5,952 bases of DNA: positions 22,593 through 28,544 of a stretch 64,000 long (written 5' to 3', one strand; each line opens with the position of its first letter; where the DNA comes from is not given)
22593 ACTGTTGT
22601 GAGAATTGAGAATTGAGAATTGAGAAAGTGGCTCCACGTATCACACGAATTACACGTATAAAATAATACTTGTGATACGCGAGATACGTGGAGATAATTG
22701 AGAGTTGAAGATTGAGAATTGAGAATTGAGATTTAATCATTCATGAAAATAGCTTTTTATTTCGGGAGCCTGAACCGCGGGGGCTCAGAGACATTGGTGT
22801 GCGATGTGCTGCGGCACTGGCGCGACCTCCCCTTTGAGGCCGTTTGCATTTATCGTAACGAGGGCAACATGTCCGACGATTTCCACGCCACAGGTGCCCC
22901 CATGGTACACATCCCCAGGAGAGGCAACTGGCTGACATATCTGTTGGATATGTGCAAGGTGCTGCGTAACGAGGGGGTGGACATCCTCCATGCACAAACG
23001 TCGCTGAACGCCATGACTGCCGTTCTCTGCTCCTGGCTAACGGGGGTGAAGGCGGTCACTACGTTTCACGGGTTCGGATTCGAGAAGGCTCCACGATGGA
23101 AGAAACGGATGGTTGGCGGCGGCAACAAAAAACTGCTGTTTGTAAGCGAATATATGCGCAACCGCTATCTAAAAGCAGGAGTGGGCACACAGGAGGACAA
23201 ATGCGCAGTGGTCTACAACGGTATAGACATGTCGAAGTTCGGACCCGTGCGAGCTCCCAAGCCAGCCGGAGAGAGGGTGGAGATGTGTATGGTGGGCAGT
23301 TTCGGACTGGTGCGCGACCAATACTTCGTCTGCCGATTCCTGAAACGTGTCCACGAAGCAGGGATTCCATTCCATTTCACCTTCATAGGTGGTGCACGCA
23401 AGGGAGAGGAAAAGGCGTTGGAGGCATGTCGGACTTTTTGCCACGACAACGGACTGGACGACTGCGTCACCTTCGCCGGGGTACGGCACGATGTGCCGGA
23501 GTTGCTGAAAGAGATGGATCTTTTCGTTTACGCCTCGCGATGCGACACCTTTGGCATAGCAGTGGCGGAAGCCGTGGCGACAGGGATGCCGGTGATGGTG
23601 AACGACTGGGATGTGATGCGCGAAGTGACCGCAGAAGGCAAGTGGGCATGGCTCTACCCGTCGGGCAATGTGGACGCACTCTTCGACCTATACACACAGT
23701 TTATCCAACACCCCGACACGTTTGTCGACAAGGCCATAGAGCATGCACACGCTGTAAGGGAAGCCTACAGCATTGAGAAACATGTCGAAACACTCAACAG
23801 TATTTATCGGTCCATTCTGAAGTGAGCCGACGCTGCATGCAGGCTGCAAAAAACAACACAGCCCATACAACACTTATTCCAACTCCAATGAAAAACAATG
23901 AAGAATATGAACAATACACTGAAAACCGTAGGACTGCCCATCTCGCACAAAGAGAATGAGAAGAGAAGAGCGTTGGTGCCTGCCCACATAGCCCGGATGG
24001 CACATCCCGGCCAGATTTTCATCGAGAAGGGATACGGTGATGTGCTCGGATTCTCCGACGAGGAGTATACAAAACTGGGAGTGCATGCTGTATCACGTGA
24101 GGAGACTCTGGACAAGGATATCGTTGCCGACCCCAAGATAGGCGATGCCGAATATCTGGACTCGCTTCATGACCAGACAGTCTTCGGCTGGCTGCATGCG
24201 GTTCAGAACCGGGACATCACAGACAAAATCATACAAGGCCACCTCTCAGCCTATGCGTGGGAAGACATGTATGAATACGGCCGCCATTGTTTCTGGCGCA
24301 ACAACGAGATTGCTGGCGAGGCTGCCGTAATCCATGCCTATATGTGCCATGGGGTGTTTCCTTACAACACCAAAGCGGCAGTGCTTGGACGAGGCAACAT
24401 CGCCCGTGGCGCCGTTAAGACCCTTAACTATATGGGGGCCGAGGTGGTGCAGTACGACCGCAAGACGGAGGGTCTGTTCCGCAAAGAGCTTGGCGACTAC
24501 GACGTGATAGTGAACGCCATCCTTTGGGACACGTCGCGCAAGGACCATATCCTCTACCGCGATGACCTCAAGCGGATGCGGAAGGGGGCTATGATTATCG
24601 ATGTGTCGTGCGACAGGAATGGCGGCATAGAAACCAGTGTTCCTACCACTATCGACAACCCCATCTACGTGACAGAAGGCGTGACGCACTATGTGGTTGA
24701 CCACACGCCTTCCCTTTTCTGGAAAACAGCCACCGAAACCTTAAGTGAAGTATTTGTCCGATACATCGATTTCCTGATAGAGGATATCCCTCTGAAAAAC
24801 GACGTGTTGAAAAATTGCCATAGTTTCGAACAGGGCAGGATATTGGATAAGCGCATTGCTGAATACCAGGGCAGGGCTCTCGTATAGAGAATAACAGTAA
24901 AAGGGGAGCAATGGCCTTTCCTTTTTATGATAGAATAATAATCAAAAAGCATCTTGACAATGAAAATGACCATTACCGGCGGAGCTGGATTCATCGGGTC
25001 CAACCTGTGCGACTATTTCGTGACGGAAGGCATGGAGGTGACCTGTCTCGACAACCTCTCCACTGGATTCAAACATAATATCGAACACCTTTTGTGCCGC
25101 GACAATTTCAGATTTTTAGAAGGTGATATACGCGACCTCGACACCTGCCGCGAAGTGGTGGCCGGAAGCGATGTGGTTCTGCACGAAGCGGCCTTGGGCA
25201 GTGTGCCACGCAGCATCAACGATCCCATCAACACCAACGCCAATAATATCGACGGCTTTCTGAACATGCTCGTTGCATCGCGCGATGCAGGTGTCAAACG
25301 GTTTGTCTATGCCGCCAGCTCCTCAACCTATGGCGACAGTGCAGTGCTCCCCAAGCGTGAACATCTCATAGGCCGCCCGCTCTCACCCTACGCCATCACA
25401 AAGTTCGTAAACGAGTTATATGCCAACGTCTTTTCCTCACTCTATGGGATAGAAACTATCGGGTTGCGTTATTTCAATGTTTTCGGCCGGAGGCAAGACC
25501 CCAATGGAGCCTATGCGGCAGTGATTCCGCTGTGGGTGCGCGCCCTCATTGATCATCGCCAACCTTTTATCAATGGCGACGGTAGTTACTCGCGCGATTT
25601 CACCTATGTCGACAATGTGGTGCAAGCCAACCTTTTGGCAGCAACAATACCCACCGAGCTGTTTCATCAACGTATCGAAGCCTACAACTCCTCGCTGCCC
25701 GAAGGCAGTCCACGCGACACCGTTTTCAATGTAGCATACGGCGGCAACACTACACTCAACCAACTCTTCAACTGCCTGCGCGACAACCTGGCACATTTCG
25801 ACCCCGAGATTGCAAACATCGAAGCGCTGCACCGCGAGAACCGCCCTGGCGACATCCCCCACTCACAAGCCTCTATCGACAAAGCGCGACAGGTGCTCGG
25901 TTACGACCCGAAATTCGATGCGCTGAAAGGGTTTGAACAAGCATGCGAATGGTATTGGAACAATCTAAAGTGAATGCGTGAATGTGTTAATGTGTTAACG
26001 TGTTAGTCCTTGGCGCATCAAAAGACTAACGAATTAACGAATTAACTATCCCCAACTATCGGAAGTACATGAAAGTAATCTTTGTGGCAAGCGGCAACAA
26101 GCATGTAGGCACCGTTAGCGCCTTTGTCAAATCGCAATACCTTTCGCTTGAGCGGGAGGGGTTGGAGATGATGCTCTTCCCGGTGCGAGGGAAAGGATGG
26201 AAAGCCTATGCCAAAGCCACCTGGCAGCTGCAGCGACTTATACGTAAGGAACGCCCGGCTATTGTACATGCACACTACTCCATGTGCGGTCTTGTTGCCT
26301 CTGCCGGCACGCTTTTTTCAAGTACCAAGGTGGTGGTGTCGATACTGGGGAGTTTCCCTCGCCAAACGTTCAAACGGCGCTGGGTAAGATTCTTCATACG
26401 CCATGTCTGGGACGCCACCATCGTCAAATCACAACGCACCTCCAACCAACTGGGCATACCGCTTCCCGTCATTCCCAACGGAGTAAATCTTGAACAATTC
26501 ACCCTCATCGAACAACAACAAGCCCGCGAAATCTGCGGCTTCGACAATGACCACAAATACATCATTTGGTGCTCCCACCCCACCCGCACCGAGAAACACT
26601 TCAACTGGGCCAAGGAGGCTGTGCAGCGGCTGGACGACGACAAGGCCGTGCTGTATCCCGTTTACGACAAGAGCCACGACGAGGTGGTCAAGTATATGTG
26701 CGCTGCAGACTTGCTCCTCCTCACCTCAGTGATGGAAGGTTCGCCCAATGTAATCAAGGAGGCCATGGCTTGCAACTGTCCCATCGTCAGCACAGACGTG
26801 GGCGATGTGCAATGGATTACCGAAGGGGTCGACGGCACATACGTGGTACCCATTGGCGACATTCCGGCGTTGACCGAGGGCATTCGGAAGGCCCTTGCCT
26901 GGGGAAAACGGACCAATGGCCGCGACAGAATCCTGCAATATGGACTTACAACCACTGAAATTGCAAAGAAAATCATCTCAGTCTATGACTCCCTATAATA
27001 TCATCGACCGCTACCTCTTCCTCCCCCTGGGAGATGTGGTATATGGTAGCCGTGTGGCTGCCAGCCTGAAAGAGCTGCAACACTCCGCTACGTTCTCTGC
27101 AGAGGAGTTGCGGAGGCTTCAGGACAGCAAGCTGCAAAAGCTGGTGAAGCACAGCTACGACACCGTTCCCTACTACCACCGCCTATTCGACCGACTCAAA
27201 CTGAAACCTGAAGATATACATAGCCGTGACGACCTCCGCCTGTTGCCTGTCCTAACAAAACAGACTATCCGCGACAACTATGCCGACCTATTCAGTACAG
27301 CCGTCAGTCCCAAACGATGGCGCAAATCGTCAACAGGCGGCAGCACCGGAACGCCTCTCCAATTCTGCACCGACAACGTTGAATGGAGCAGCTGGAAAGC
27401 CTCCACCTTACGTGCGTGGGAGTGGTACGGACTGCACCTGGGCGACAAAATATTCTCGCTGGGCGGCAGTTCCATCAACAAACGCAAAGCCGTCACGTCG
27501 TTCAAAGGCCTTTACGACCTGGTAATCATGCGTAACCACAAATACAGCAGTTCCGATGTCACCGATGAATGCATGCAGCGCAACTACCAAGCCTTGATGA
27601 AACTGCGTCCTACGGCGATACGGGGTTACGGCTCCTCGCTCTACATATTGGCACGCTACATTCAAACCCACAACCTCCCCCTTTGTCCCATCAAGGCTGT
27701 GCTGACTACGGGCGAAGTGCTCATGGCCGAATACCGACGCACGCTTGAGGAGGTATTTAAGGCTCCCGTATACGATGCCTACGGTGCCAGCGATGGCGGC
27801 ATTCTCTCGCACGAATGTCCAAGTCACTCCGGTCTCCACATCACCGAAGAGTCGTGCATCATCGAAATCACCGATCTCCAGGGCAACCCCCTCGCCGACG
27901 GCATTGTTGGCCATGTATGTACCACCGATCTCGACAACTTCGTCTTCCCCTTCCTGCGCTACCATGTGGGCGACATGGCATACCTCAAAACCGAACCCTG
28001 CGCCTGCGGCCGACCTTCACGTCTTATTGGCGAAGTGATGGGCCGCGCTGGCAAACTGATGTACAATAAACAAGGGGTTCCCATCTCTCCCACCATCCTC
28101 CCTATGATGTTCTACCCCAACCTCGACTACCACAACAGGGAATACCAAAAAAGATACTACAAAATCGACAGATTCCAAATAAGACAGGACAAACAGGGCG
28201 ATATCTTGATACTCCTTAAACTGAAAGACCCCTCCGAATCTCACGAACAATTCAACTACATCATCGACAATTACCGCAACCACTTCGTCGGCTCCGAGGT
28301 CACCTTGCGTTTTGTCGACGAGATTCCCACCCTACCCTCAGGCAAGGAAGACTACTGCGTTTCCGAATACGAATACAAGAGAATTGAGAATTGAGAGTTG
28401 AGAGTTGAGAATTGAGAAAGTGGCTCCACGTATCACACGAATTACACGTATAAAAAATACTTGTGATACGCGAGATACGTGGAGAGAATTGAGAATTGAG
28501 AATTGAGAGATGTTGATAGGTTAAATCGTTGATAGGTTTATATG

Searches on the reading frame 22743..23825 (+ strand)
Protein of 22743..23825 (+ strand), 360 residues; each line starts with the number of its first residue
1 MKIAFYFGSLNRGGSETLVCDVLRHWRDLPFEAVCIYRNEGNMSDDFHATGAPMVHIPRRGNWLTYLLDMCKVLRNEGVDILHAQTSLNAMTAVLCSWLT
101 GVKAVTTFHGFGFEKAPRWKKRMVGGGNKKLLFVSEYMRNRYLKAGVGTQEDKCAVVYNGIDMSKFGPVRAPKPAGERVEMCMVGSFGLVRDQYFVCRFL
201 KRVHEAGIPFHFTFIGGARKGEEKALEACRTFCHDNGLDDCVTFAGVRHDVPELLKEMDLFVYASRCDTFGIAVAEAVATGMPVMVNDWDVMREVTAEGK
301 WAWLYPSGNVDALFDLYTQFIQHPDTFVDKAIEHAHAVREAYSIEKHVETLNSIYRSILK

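Call 10: search_protein_families(library=pfam, proteins=[window:22743-23825:+], max_evalue=0.001)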
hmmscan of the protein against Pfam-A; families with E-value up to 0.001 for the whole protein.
window:22743-23825:+ (360 aa): 5 families
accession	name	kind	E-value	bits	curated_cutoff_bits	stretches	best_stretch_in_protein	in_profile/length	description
PF13692.12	Glyco_trans_1_4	-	2.6e-18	67.1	27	1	182-319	5-138/142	Glycosyl transferases group 1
PF13439.12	Glyco_transf_4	-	1.7e-17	64.4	28.5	1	13-164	2-169/170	Glycosyltransferase Family 4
PF00534.26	Glycos_transf_1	-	4.6e-16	59.3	26.4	1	176-324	13-159/172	Glycosyl transferases group 1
PF13579.12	Glyco_trans_4_4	-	2.1e-13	51.4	29.7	1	13-160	1-158/158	Glycosyl transferase 4-like domain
PF20706.3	GT4-conflict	-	6e-07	29.2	26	1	151-288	171-312/385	Family 4 Glycosyltransferase in conflict systems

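Call 13: search_protein_families(library=ncbifam, proteins=[window:22743-23825:+], max_evalue=0.001)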
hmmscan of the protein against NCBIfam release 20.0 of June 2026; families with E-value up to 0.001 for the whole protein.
window:22743-23825:+ (360 aa): 22 families
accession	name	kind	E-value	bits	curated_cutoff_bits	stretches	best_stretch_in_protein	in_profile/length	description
TIGR03088.1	stp2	hypoth_equivalog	5.7e-29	101.3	409.05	1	54-359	56-374/374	TIGR03088 family PEP-CTERM/XrtA system glycosyltransferase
NF041876.1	EPS_EpsE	equivalog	4.9e-19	68.8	400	1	70-350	105-388/389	exopolysaccharide biosynthesis GT4 family glycosyltransferase EpsE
TIGR03999.1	thiol_BshA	equivalog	9.7e-19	67.5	273.7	1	69-359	75-374/375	N-acetyl-alpha-D-glucosaminyl L-malate synthase BshA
NF038011.1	PelF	equivalog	6.7e-16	58.4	100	1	134-295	262-421/489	GT4 family glycosyltransferase PelF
TIGR04005.1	wcaL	equivalog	1e-13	51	537.6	1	131-336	178-383/406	colanic acid biosynthesis glycosyltransferase WcaL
TIGR02149.1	glgA_Coryne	subfamily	5.9e-13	48.7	302.4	1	67-312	72-338/391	glycogen synthase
NF038295.1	EPS_HpsP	equivalog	8.6e-13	48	550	1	200-358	229-387/388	hormogonium polysaccharide biosynthesis glycosyltransferase HpsP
TIGR04047.1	MSMEG_0565_glyc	hypoth_equivalog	8.6e-12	44.8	259.85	1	248-343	267-359/373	MSMEG_0565 family glycosyltransferase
NF007396.0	PRK09922.1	equivalog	2.6e-11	43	385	1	1-354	3-354/361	lipopolysaccharide 1,6-galactosyltransferase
NF053513.1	Gtran_IagA_BgsA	equivalog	4.8e-08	32.4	460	1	240-359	216-332/333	LTA glycolipid anchor biosynthesis glycosyltransferase, IagA/BgsA family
NF047880.1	glyco_SdgA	exception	1.3e-07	30.6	800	1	224-326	356-459/488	serine-aspartate repeat adhesin O-glycosyltransferase SdgA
NF038229.1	Glyco4_Geo_Pelo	equivalog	2.3e-07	30.2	400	1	190-359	173-337/338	GPMC system family 4 glycosyltransferase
NF053787.1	GlcN_PG_synth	equivalog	4e-07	29.2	480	1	248-359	252-360/361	N-acetylglucosaminyl phosphatidylglycerol synthase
TIGR04063.1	stp3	hypoth_equivalog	4.4e-07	29.1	442.05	1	148-359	176-396/397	TIGR04063 family PEP-CTERM/XrtA system glycosyltransferase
NF041010.1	glycosy_Agl16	equivalog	5.7e-07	28.7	575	1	118-289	124-285/352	glycosylation protein Agl16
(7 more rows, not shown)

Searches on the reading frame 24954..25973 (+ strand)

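Call 10: search_protein_families(library=pfam, proteins=[window:24954-25973:+], max_evalue=0.001)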
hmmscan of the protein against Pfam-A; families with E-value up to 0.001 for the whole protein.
window:24954-25973:+ (339 aa): 7 families
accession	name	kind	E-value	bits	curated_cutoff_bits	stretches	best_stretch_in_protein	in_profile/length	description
PF01370.27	Epimerase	-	1.6e-56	191.9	20.9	1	6-236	2-231/240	NAD dependent epimerase/dehydratase family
PF16363.11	GDP_Man_Dehyd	-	1.3e-46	160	27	1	7-325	2-327/332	GDP-mannose 4,6 dehydratase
PF01073.25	3Beta_HSD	-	7.3e-22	78.1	22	1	7-231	2-230/280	3-beta hydroxysteroid dehydrogenase/isomerase family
PF02719.21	Polysacc_synt_2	-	2.6e-13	50.3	20.2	1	6-180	2-175/293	Polysaccharide biosynthesis protein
PF13460.12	NAD_binding_10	-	2.4e-06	28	27.2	1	9-128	1-104/184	NAD(P)H-binding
PF00106.31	adh_short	-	3.4e-05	23.9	26.6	1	6-71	4-70/195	short chain dehydrogenase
PF05368.20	NmrA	-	9.4e-05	22.6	27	1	2-127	2-112/298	NmrA-like family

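Call 13: search_protein_families(library=ncbifam, proteins=[window:24954-25973:+], max_evalue=0.001)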
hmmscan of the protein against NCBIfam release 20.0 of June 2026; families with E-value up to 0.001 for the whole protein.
window:24954-25973:+ (339 aa): 27 families (the best 25 are shown)
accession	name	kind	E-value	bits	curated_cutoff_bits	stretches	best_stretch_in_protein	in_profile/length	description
NF011728.1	PRK15181.1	equivalog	1.9e-105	352.7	760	1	5-336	18-339/348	Vi polysaccharide biosynthesis UDP-N-acetylglucosaminuronic acid C-4 epimerase TviC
TIGR01179.1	galE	equivalog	2.1e-41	141.8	262.3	1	5-334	2-325/332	UDP-glucose 4-epimerase GalE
TIGR04180.1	EDH_00030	hypoth_equivalog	1.3e-36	126.2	475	1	7-230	3-225/297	NAD-dependent 4,6-dehydratase LegB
TIGR02197.1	heptose_epim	equivalog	1.3e-31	109.9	274.6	1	6-230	2-230/316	ADP-glyceromanno-heptose 6-epimerase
TIGR01181.1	dTDP_gluc_dehyt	equivalog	2e-31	109.3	365.1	1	5-337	2-314/321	dTDP-glucose 4,6-dehydratase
NF007956.0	PRK10675.1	subfamily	1.2e-26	93.6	394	1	3-203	1-213/338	UDP-glucose 4-epimerase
NF008360.0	PRK11150.1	equivalog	2.7e-18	66.3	452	1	6-228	3-223/310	ADP-glyceromanno-heptose 6-epimerase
NF042422.1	oxyalk_red_OleD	equivalog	6.5e-18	65.2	580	1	3-229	1-214/329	2-alkyl-3-oxoalkanoate reductase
TIGR03466.1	HpnA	hypoth_equivalog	1.8e-15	56.7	367.65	1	4-127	2-118/327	hopanoid-associated sugar epimerase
TIGR02622.1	CDP_4_6_dhtase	equivalog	1.2e-13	51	278.45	1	4-159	6-167/352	CDP-glucose 4,6-dehydratase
NF007490.0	PRK10084.1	subfamily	3.3e-13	49.3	649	1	3-337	1-337/361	dTDP-glucose 4,6-dehydratase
NF007582.0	PRK10217.1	equivalog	1.1e-12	47.7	698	1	4-337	3-334/355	dTDP-glucose 4,6-dehydratase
NF043036.1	ErythonDh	equivalog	4.6e-12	45.8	325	1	3-201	1-204/321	D-erythronate dehydrogenase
TIGR03589.1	PseB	equivalog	1.6e-11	43.8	407.75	1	6-180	8-172/324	UDP-N-acetylglucosamine 4,6-dehydratase (inverting)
NF042423.1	oxyalk_red_Shew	equivalog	2.4e-11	43.3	580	1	4-231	10-222/331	2-alkyl-3-oxoalkanoate reductase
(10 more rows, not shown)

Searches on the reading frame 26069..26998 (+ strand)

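Call 10: search_protein_families(library=pfam, proteins=[window:26069-26998:+], max_evalue=0.001)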
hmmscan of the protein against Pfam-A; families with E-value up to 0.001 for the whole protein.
window:26069-26998:+ (309 aa): 5 families
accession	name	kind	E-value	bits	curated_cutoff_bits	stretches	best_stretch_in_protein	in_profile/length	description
PF13692.12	Glyco_trans_1_4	-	5.4e-16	59.6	27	1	184-276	52-140/142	Glycosyl transferases group 1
PF13439.12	Glyco_transf_4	-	5.4e-11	43.2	28.5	1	38-143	48-170/170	Glycosyltransferase Family 4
PF00534.26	Glycos_transf_1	-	6.2e-11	42.6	26.4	1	179-278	60-158/172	Glycosyl transferases group 1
PF13579.12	Glyco_trans_4_4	-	4.3e-09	37.3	29.7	1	27-114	35-125/158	Glycosyl transferase 4-like domain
PF13477.12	Glyco_trans_4_2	-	1.4e-07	32.2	23.4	1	21-112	34-127/139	Glycosyl transferase 4-like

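Call 13: search_protein_families(library=ncbifam, proteins=[window:26069-26998:+], max_evalue=0.001)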
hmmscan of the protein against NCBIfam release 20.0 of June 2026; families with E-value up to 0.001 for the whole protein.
window:26069-26998:+ (309 aa): 16 families
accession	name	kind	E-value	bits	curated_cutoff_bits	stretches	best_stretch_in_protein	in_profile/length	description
TIGR03088.1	stp2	hypoth_equivalog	8.8e-16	57.9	409.05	1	203-277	263-337/374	TIGR03088 family PEP-CTERM/XrtA system glycosyltransferase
NF047684.1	TeichurnBiosyTuaC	equivalog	1.2e-13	50.8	550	1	203-250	280-327/391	teichuronic acid biosynthesis protein TuaC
TIGR03999.1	thiol_BshA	equivalog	8.8e-12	44.6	273.7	1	203-280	263-340/375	N-acetyl-alpha-D-glucosaminyl L-malate synthase BshA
NF041876.1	EPS_EpsE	equivalog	4.1e-11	42.7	400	1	202-276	285-359/389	exopolysaccharide biosynthesis GT4 family glycosyltransferase EpsE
NF038011.1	PelF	equivalog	3.3e-07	29.7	100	1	205-255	376-426/489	GT4 family glycosyltransferase PelF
TIGR04348.1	TIGR04348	equivalog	5.2e-07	29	300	1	198-270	198-269/310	selenoneine biosynthesis selenosugar synthase SenB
NF053787.1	GlcN_PG_synth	equivalog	1.9e-06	27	480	1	201-281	250-329/361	N-acetylglucosaminyl phosphatidylglycerol synthase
TIGR04047.1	MSMEG_0565_glyc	hypoth_equivalog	2.4e-06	26.9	259.85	0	202-279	266-342/373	MSMEG_0565 family glycosyltransferase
NF050063.1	ProtGlycPglJ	equivalog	3e-06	26.7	500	1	205-275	258-329/363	N-acetylgalactosamine-N,N'-diacetylbacillosaminyl-diphospho-undecaprenol 4-alpha-N-acetylgalactosaminyltransferase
TIGR02149.1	glgA_Coryne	subfamily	3.3e-06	26.5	302.4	1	165-264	235-335/391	glycogen synthase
NF038229.1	Glyco4_Geo_Pelo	equivalog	4e-06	26.1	400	1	202-256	227-282/338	GPMC system family 4 glycosyltransferase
NF007396.0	PRK09922.1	equivalog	4.3e-06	25.8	385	1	182-276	228-324/361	lipopolysaccharide 1,6-galactosyltransferase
NF041010.1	glycosy_Agl16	equivalog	7.3e-06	25.1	575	1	174-264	216-307/352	glycosylation protein Agl16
TIGR04005.1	wcaL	equivalog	1.5e-05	24.1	537.6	1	186-272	273-364/406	colanic acid biosynthesis glycosyltransferase WcaL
NF047880.1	glyco_SdgA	exception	4.2e-05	22.3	800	1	204-277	381-455/488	serine-aspartate repeat adhesin O-glycosyltransferase SdgA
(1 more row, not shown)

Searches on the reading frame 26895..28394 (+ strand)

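Call 10: search_protein_families(library=pfam, proteins=[window:26895-28394:+], max_evalue=0.001)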
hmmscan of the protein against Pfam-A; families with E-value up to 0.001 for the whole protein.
window:26895-28394:+ (499 aa): 1 family
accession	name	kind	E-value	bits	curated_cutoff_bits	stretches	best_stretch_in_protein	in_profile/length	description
PF00501.34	AMP-binding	-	0.00076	18.8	29.9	0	230-343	248-374/384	AMP-binding enzyme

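Call 13: search_protein_families(library=ncbifam, proteins=[window:26895-28394:+], max_evalue=0.001)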
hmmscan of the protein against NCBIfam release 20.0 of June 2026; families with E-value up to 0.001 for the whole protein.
window:26895-28394:+ (499 aa): 7 families
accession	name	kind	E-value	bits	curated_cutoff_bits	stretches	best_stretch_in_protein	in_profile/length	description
NF045666.1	DVU1553_fam_AMP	equivalog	1.7e-36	126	300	2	227-384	171-330/331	DVU_1553 family AMP-dependent CoA ligase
NF041878.1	paak_haloarch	equivalog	3e-35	121.6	700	1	65-403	6-342/427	phenylacetate--CoA ligase PaaK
NF053551.1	FlxY_rubin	equivalog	3.3e-32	111.8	520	1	67-463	4-390/424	flexirubin biosynthesis putative acyl-CoA ligase FlxY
TIGR02155.1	PA_CoA_ligase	equivalog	6e-30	104.1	646.3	1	67-415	3-348/422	phenylacetate--CoA ligase PaaK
TIGR03335.1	F390_ftsA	equivalog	6.2e-24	84.5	458.7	1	66-377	8-322/445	coenzyme F390 synthetase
NF041217.1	BagE_FevW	exception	1.7e-15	56.9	800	1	263-387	191-313/424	bagremycin/ferroverdin synthetase BagE/FevW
TIGR02304.1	aden_form_hyp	equivalog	1.3e-13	50.8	251.9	1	226-389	175-330/430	F390 synthetase-related protein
